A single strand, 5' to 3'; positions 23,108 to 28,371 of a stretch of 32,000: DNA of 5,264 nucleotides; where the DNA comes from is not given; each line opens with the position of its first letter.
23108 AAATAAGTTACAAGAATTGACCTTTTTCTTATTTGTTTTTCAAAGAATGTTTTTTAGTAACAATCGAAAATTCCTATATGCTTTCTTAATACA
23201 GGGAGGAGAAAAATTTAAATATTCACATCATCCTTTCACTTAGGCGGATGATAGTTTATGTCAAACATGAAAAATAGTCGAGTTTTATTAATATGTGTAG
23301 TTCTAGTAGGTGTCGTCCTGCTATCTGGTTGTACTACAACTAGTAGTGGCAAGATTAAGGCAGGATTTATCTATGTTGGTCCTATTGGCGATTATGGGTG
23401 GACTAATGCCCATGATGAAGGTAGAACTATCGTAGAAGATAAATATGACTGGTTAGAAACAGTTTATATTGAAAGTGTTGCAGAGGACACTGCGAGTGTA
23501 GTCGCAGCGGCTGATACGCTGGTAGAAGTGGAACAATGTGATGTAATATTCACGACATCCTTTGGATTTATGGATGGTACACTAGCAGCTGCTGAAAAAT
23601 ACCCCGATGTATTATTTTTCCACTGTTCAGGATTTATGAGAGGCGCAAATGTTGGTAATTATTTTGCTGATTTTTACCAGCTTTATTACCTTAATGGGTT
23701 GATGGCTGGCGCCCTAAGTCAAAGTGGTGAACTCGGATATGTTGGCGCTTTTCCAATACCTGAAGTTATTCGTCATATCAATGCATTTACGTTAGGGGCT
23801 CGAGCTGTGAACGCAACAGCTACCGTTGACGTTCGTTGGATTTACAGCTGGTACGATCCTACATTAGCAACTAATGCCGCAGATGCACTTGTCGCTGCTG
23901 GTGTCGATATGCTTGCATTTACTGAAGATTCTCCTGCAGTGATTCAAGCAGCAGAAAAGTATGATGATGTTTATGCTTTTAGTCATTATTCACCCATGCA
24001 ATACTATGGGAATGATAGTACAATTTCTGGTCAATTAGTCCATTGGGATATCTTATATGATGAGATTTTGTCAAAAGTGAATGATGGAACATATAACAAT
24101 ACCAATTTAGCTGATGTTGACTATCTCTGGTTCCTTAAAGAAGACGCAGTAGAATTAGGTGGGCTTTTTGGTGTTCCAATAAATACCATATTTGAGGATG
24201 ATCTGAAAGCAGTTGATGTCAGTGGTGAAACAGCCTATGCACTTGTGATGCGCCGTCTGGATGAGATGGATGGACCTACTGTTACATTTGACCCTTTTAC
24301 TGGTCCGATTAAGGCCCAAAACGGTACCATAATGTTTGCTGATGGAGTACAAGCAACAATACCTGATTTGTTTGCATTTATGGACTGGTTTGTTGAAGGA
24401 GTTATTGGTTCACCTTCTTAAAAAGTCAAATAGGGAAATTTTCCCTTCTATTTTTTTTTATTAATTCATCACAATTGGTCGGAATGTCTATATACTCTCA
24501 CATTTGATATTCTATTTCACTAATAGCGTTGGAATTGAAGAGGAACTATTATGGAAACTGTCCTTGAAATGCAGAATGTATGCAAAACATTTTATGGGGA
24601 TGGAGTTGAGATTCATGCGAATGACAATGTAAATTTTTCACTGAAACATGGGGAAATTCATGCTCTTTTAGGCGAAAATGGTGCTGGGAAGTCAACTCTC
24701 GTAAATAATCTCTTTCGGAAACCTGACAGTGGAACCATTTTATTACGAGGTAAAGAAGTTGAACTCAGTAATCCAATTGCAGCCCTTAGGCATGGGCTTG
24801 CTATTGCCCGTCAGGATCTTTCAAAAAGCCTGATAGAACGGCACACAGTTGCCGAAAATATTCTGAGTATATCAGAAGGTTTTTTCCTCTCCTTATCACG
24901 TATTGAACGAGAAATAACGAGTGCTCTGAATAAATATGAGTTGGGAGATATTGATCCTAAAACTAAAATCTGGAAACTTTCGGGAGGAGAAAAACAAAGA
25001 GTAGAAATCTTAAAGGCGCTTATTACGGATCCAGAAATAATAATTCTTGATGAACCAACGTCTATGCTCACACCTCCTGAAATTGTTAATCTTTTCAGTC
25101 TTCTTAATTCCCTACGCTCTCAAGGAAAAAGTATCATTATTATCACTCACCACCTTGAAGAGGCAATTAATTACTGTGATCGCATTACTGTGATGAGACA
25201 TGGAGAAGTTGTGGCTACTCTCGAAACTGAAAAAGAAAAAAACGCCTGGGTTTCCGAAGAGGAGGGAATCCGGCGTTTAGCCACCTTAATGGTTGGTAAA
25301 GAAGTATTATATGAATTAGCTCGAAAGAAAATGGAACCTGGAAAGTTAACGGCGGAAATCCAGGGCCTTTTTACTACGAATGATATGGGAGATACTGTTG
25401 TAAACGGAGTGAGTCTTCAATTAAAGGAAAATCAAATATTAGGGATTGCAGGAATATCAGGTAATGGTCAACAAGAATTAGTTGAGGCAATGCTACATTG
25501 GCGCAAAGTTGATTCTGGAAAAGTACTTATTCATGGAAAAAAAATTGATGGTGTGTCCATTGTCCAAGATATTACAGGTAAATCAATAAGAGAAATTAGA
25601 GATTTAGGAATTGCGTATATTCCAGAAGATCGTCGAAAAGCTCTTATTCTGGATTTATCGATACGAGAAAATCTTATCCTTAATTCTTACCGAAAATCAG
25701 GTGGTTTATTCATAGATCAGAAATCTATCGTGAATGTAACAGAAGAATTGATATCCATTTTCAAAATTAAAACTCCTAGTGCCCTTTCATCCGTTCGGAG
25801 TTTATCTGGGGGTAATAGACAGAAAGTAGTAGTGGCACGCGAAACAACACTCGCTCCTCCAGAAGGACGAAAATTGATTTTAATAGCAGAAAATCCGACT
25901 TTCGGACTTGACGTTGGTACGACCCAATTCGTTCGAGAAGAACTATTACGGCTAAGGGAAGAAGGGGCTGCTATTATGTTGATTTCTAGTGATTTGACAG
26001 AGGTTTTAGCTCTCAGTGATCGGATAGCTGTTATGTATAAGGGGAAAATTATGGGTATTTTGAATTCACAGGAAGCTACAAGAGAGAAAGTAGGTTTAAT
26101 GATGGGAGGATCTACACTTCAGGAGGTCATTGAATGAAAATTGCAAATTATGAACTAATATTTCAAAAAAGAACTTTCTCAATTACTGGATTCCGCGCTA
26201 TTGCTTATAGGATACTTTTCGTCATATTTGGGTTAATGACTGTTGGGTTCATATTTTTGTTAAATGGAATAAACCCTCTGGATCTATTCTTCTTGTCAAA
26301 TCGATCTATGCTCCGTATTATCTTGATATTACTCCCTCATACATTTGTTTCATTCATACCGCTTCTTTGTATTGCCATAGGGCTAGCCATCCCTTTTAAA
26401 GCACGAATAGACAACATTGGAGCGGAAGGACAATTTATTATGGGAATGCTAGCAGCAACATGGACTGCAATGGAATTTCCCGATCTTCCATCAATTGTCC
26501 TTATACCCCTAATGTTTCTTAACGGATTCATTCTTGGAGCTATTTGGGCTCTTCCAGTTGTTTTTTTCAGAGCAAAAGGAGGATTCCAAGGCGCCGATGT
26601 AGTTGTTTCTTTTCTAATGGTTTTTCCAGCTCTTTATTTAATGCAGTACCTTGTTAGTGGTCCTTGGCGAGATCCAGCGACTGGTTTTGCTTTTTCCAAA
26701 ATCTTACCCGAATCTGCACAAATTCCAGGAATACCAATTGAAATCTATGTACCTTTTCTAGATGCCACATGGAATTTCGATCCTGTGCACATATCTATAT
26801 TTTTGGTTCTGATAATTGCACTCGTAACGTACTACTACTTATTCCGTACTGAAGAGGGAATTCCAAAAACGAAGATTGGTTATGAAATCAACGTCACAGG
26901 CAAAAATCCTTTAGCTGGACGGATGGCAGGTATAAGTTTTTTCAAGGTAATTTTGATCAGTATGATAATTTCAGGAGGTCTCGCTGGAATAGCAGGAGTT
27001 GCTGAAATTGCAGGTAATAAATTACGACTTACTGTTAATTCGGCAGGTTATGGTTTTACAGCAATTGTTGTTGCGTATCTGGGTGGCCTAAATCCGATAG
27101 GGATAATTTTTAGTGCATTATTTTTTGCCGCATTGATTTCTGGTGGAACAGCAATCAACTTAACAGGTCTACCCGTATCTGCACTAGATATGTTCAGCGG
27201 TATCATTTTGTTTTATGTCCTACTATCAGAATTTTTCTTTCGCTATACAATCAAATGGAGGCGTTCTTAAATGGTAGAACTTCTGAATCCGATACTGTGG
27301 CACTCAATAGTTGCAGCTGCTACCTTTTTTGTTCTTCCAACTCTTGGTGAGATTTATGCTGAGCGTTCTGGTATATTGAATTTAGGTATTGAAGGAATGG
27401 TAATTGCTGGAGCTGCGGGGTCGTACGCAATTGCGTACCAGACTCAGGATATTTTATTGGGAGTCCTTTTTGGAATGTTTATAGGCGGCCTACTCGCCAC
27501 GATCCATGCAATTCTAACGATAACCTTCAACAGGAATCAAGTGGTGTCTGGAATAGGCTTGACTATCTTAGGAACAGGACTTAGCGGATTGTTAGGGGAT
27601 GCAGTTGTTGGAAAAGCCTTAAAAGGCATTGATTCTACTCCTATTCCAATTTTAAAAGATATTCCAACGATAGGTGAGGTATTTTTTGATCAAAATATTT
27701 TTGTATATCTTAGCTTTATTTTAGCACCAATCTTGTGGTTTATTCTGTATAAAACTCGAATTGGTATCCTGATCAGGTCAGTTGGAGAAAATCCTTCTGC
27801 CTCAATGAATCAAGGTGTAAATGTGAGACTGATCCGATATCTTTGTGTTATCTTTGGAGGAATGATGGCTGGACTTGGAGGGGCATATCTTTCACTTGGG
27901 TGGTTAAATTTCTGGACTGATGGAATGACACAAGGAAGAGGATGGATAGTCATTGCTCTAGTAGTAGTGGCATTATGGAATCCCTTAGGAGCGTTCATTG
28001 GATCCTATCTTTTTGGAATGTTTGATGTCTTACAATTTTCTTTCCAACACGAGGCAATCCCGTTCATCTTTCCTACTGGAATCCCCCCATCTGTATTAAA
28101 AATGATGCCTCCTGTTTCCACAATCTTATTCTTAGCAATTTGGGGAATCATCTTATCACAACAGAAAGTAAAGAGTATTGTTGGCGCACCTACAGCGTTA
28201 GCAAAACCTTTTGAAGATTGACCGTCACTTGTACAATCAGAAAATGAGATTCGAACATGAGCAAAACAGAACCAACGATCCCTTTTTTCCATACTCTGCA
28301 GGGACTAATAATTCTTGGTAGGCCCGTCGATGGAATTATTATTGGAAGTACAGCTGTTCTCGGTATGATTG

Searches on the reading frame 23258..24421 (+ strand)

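Call 67: search_protein_families(library=pfam, proteins=[window:23258-24421:+], max_evalue=0.0001)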
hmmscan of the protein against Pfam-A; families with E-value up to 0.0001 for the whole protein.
window:23258-24421:+ (387 aa): 1 family
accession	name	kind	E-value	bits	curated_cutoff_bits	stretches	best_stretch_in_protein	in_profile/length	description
PF02608.20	Bmp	-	1.1e-39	136.6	24.1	1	33-300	2-268/301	ABC transporter substrate-binding protein PnrA-like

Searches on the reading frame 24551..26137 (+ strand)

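Call 67: search_protein_families(library=pfam, proteins=[window:24551-26137:+], max_evalue=0.0001)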
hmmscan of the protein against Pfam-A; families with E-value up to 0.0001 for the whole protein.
window:24551-26137:+ (528 aa): 2 families
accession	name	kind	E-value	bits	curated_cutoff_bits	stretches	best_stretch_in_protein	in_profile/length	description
PF00005.33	ABC_tran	-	2e-45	155.2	25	2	25-171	2-137/137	ABC transporter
PF13304.12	AAA_21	-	8.6e-06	26.4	27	0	134-203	229-301/304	AAA domain, putative AbiEii toxin, Type IV TA system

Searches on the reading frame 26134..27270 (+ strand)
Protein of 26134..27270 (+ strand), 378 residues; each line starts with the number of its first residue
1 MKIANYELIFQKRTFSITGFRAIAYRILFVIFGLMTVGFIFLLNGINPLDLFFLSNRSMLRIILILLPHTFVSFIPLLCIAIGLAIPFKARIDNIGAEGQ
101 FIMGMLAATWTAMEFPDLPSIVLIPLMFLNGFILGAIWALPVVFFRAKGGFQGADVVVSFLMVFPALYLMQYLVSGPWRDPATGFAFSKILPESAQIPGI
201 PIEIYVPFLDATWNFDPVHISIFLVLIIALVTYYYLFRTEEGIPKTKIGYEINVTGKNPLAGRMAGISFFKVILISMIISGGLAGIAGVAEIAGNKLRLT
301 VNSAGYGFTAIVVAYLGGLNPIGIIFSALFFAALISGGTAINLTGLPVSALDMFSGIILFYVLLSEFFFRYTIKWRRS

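Call 67: search_protein_families(library=pfam, proteins=[window:26134-27270:+], max_evalue=0.0001)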
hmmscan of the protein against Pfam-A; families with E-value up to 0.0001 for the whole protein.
window:26134-27270:+ (378 aa): 1 family
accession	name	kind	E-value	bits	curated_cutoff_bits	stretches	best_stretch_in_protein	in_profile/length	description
PF02653.21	BPD_transp_2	-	1.5e-27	96.9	26.8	1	71-363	6-269/269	Branched-chain amino acid transport system / permease component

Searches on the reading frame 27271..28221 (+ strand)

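Call 67: search_protein_families(library=pfam, proteins=[window:27271-28221:+], max_evalue=0.0001)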
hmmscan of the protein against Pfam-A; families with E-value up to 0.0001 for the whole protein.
window:27271-28221:+ (316 aa): 1 family
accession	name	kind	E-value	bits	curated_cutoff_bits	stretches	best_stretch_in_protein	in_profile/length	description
PF02653.21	BPD_transp_2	-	1.3e-36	126.6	26.8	1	13-256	5-247/269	Branched-chain amino acid transport system / permease component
